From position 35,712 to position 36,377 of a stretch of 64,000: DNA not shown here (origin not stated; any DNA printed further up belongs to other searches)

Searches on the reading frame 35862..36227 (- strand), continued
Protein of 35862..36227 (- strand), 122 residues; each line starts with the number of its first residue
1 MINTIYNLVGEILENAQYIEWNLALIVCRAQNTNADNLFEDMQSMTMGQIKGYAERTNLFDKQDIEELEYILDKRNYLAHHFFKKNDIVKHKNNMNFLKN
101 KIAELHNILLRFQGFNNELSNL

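Call 77: search_protein_families(library=pfam, proteins=[P0165, P0168, P0171, P0175, P0178, P0180, P0190, P0198, P0200, P0202], max_evalue=0.01)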
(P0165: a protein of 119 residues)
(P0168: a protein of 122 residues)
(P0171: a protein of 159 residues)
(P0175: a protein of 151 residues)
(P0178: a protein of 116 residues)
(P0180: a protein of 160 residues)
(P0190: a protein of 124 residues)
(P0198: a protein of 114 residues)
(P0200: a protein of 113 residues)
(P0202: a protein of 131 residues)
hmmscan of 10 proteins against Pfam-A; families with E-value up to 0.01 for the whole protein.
P0165 (119 aa): 1 family
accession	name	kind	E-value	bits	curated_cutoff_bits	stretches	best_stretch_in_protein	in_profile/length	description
PF01934.22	HepT-like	-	0.0094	16.1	23.5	0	30-81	49-96/120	Ribonuclease HepT-like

P0168 (122 aa): 1 family
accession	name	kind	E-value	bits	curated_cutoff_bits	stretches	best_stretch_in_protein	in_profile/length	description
PF18735.6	HEPN_RiboL-PSP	-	0.0051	17.2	28.4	1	37-120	120-190/191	RiboL-PSP-HEPN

P0171 (159 aa): 1 family
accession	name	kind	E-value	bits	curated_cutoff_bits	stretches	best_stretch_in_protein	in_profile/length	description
PF01934.22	HepT-like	-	0.00059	20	23.5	1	65-109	42-96/120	Ribonuclease HepT-like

P0175 (151 aa): 0 families

P0178 (116 aa): 0 families

P0180 (160 aa): 1 family
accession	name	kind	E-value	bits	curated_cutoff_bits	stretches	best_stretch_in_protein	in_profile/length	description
PF01934.22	HepT-like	-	0.00092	19.4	23.5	1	11-102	5-96/120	Ribonuclease HepT-like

P0190 (124 aa): 1 family
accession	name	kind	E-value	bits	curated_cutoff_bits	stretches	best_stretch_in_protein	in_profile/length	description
PF01934.22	HepT-like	-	0.0026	17.9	23.5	1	39-80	56-96/120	Ribonuclease HepT-like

P0198 (114 aa): 2 families
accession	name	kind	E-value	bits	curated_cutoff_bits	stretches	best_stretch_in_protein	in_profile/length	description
PF01934.22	HepT-like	-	0.00034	20.7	23.5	1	27-64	61-98/120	Ribonuclease HepT-like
PF18737.6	HEPN_MAE_28990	-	0.0084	16.8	26.8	0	8-102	119-203/211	MAE_28990/MAE_18760-like HEPN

P0200 (113 aa): 1 family
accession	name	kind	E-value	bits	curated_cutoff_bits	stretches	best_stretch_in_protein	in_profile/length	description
PF01934.22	HepT-like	-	8.1e-06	26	23.5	1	4-76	27-96/120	Ribonuclease HepT-like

P0202 (131 aa): 1 family
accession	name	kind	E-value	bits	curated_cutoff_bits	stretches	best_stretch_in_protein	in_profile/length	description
PF01934.22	HepT-like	-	0.0021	18.2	23.5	1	10-79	30-96/120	Ribonuclease HepT-like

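Call 80: fold_search(model_id=the predicted structure, library=viral)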
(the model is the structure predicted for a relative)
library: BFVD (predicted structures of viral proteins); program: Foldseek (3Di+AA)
matches with E <= 10: 121; with E <= 0.001: 0
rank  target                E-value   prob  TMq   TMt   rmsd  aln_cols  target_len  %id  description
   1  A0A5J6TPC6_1          8.8e-01  0.38  0.41  0.07  15.6       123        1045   15  (no name in the UniProt tables at hand)
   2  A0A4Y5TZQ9            9.2e-01  0.47  0.48  0.40   6.3       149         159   16  (no name in the UniProt tables at hand)
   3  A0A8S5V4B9            1.1e+00  0.28  0.38  0.33  15.3       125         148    6  Nucleoporin [Siphoviridae sp. ctNHg2]
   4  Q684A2                1.2e+00  0.15  0.30  0.31  16.4       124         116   10  (no name in the UniProt tables at hand)
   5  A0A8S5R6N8            1.3e+00  0.14  0.31  0.24  14.6       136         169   15  Uncharacterized protein [virus sp. ctah610]
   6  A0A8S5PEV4            1.5e+00  0.09  0.22  0.28  15.1       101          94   20  Uncharacterized protein [Siphoviridae sp. ctLOE2]
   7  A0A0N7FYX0            1.7e+00  0.12  0.28  0.25  15.3       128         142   12  Uncharacterized protein [Acidianus bottle-shaped virus 2 strain ABV2]
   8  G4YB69                2.1e+00  0.11  0.30  0.24  11.1       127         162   14  (no name in the UniProt tables at hand)
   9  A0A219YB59            2.1e+00  0.08  0.27  0.13  16.3       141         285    9  (no name in the UniProt tables at hand)
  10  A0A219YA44            2.3e+00  0.08  0.23  0.11  15.1       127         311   11  (no name in the UniProt tables at hand)
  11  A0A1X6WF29            2.4e+00  0.16  0.40  0.15   9.9       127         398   20  (no name in the UniProt tables at hand)
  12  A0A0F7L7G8            2.5e+00  0.07  0.27  0.20  14.2       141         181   11  Uncharacterized protein [uncultured marine virus]
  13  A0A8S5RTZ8            2.8e+00  0.15  0.34  0.12  10.0        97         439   14  (no name in the UniProt tables at hand)
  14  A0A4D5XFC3            2.8e+00  0.09  0.31  0.25  14.6       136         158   17  Uncharacterized protein [Mimivirus LCMiAC02]
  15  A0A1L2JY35            2.8e+00  0.09  0.33  0.27  18.9       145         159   12  Uncharacterized protein [Aeribacillus phage AP45]
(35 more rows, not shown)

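Call 93: find_encoding_contigs(protein=P0005, flank=3500, max_places=8)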
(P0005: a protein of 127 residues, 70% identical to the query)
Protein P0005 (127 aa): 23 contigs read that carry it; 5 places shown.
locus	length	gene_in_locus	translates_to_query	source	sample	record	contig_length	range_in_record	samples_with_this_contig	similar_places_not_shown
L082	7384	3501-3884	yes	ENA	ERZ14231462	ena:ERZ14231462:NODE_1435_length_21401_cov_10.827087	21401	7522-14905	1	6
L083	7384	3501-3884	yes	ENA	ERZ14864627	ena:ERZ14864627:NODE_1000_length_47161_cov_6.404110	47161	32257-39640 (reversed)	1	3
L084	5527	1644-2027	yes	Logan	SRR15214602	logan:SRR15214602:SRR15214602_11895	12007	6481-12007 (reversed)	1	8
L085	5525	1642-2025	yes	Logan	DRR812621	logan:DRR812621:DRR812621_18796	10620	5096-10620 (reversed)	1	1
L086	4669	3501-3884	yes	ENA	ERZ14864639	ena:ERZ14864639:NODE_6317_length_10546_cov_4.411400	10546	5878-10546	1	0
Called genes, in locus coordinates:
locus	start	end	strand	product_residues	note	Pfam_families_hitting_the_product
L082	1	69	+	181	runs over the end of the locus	-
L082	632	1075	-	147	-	-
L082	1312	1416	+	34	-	-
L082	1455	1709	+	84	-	-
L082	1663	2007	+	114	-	-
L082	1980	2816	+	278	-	PF14082:SduA_C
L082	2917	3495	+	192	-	PF18475:PIN7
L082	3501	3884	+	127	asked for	-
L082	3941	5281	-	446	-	PF01582:TIR, PF13676:TIR_2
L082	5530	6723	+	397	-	PF14253:AbiH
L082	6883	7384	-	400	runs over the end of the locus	-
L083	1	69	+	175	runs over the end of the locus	-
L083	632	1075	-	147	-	-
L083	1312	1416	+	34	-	-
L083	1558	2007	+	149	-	-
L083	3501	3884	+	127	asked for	-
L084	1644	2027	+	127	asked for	-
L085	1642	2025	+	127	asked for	-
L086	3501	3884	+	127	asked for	-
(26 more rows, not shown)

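Call 96: search_protein_families(library=padloc, proteins=[L082:1980-2813:+, L082:2917-3492:+, L082:3501-3881:+, L082:3944-5281:-, L082:5530-6720:+, L056:2566-3483:+, L052:1416-2390:+], max_evalue=0.001)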
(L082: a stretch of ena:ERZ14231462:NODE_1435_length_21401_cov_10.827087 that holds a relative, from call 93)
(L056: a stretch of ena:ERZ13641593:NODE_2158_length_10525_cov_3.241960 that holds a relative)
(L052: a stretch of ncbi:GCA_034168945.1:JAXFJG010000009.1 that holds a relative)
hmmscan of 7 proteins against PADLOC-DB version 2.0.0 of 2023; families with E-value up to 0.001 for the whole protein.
L082:1980-2813:+ (278 aa): 14 families
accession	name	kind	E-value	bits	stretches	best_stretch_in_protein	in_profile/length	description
PDLC00388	SduA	-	1.7e-54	183.5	1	2-277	130-398/402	DUF4263 domain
PDLC04067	SduA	-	4.3e-48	162.3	1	3-276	133-406/407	-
PDLC00391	SduA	-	9.6e-15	52.6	1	147-273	274-400/402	DUF4263 domain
PDLC00385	SduA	-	1.3e-13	49.1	1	114-274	170-316/319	DUF4263 domain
PDLC00384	SduA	-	1.9e-12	44.7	1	145-277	345-461/476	DUF4263 domain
PDLC00394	SduA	-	4.2e-11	40.5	1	150-276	264-387/392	DUF4263 domain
PDLC00399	SduA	-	3.7e-10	37.7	1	145-277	257-373/375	DUF4263 domain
PDLC00405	SduA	-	4.7e-10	37.5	1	126-276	181-313/323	DUF4263 domain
PDLC00380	SduA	-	4.7e-09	33.3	1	146-276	354-469/480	DUF4263 domain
PDLC00400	SduA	-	2.5e-08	31.7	1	72-276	115-297/308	DUF4263 domain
PDLC00392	SduA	-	1.2e-07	29.3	1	149-274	270-391/396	DUF4263 domain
PDLC00381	SduA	-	2.2e-05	21.9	1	135-267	218-335/342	DUF4263 domain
PDLC00401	SduA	-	4e-05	21.2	0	137-192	276-330/404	DUF4263 domain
PDLC00398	SduA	-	4.6e-05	20.8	1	149-265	102-203/289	DUF4263 domain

L082:2917-3492:+ (192 aa): 0 families

L082:3501-3881:+ (127 aa): 0 families

L082:3944-5281:- (446 aa): 7 families
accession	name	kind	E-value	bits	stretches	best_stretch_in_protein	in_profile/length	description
PDLC05062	PDC-S66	-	3.7e-45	152.6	1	5-132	151-279/282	-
PDLC00417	ThsB1|ThsB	-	7.9e-25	86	1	5-134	169-300/303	TIR-like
PDLC02962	RT-TIR_XII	-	1.9e-08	31.6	1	4-127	347-470/478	single gene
PDLC00424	ThsB1|ThsB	-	8.7e-08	30.2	1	4-125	103-223/234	TIR-like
PDLC02421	Aga_TIR-PNTD1-PNTD2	-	7.1e-07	26.7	1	3-78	4-80/430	Class I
PDLC02403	Aga_TIR-PNTD1-PNTD2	-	1.1e-06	26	1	3-78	3-79/443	Class I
PDLC03957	bSEFIR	-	3.8e-06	25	1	1-71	35-109/412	-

L082:5530-6720:+ (397 aa): 1 family
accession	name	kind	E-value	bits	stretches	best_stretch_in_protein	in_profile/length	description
PDLC02345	AbiH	-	0.00043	17.9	0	5-120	2-110/343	AbiH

L056:2566-3483:+ (306 aa): 0 families

L052:1416-2390:+ (325 aa): 3 families
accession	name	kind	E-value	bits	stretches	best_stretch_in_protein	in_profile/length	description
PDLC01652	WYL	-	4.2e-25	86.9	1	139-320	18-160/162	"CAS-I,CAS-II,CAS-III,CAS-IV,CAS-V,CAS-VI; associated_signaling"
PDLC01457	WYL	-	9e-10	36.5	1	12-308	5-227/229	"CAS-I,CAS-II,CAS-III,CAS-IV,CAS-V,CAS-VI; associated_signaling"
PDLC01766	Cas3c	-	2.3e-05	20.8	1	103-325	100-316/1009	-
